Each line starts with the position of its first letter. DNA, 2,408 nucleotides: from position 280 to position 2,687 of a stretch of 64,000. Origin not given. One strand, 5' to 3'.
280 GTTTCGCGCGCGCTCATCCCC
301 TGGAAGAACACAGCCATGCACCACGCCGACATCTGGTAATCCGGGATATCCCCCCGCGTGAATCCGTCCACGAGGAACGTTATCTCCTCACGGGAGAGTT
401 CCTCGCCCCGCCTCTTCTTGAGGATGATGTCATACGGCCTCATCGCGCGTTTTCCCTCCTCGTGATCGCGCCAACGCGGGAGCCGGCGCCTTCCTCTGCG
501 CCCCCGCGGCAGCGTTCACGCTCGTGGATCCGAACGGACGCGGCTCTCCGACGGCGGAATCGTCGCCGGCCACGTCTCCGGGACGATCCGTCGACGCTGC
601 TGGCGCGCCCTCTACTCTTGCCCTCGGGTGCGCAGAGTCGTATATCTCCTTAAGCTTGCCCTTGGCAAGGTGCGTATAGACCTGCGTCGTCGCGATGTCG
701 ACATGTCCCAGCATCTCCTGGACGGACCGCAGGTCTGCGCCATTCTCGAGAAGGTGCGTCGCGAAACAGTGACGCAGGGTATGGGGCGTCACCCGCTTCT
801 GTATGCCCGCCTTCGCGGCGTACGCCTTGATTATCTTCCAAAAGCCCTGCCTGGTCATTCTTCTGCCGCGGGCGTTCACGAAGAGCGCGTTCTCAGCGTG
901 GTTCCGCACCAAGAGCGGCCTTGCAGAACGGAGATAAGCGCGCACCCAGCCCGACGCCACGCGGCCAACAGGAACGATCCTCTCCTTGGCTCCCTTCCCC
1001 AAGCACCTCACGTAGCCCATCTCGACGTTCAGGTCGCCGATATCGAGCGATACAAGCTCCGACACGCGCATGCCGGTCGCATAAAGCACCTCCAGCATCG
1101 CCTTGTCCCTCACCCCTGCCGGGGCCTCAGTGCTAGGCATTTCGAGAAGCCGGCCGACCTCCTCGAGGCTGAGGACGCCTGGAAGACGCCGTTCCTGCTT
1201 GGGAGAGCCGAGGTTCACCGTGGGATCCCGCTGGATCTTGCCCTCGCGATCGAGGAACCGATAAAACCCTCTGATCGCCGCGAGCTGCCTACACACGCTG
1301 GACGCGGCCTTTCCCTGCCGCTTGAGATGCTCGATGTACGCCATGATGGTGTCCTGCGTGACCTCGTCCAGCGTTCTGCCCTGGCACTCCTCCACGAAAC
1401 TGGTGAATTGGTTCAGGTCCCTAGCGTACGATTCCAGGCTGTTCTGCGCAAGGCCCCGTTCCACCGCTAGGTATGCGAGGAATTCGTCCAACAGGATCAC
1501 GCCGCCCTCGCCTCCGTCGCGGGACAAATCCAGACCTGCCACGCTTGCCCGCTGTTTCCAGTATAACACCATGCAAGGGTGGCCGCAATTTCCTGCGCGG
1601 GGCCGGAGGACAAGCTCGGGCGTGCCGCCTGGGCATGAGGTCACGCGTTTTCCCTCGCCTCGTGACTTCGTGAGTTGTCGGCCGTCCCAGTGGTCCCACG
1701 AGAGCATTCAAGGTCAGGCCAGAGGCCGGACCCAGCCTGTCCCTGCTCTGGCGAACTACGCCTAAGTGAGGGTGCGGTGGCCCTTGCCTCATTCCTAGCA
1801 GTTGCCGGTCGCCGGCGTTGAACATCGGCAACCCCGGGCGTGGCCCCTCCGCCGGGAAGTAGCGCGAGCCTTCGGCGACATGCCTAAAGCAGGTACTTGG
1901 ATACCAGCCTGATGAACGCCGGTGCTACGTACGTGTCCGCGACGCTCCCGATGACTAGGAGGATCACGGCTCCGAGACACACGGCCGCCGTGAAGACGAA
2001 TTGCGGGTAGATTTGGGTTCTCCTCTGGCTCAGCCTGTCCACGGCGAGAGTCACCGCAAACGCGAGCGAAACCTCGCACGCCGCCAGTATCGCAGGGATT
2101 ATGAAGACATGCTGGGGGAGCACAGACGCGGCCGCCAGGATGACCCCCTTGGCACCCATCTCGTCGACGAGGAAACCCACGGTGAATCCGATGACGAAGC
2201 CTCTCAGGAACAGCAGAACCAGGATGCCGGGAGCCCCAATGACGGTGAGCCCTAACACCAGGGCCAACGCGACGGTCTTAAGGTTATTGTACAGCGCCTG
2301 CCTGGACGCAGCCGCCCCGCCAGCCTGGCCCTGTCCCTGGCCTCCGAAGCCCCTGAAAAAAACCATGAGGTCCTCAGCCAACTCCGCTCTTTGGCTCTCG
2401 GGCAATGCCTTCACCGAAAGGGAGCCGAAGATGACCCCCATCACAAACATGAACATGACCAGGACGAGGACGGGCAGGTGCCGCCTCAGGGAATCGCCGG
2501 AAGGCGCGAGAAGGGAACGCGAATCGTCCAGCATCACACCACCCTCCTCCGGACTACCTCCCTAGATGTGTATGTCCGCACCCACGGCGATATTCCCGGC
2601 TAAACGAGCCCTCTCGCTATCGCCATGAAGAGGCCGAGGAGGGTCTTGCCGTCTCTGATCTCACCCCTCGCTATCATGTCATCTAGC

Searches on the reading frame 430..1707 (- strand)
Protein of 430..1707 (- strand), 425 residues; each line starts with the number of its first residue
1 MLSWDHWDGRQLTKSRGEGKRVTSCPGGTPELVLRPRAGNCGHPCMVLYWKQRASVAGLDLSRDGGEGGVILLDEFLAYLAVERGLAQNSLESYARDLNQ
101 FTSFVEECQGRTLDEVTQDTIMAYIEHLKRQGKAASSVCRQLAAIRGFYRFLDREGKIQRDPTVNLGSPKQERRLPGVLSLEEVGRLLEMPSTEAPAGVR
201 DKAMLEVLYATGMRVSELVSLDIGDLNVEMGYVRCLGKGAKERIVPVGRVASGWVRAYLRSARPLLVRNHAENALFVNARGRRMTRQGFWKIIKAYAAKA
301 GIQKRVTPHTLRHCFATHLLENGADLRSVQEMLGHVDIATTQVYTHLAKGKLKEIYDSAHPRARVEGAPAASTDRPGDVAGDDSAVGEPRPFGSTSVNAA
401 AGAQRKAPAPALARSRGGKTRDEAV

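Call 40: search_protein_families(library=pfam, proteins=[window:430-1707:-])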
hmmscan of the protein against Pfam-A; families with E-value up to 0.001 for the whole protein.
window:430-1707:- (425 aa): 4 families
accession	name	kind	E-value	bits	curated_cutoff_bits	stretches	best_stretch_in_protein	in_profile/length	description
PF00589.27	Phage_integrase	-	2.3e-52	177.7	27.1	1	179-349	3-170/172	Phage integrase family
PF02899.23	Phage_int_SAM_1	-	2e-23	82.9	22.3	1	73-156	1-83/83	Phage integrase, N-terminal SAM-like domain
PF13495.12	Phage_int_SAM_4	-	7.1e-10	39.6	27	1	72-150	1-76/85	Phage integrase, N-terminal SAM-like domain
PF13102.12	Phage_int_SAM_5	-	0.00063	20.5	22.3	0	87-162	18-92/98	Phage integrase SAM-like domain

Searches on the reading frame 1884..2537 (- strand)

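Call 40: search_protein_families(library=pfam, proteins=[window:1884-2537:-])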
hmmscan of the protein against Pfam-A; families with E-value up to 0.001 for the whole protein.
window:1884-2537:- (217 aa): 1 family
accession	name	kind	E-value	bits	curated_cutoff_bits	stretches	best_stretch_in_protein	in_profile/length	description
PF01944.22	SpoIIM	-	2.4e-26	93.1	26.9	1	28-206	2-163/163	Stage II sporulation protein M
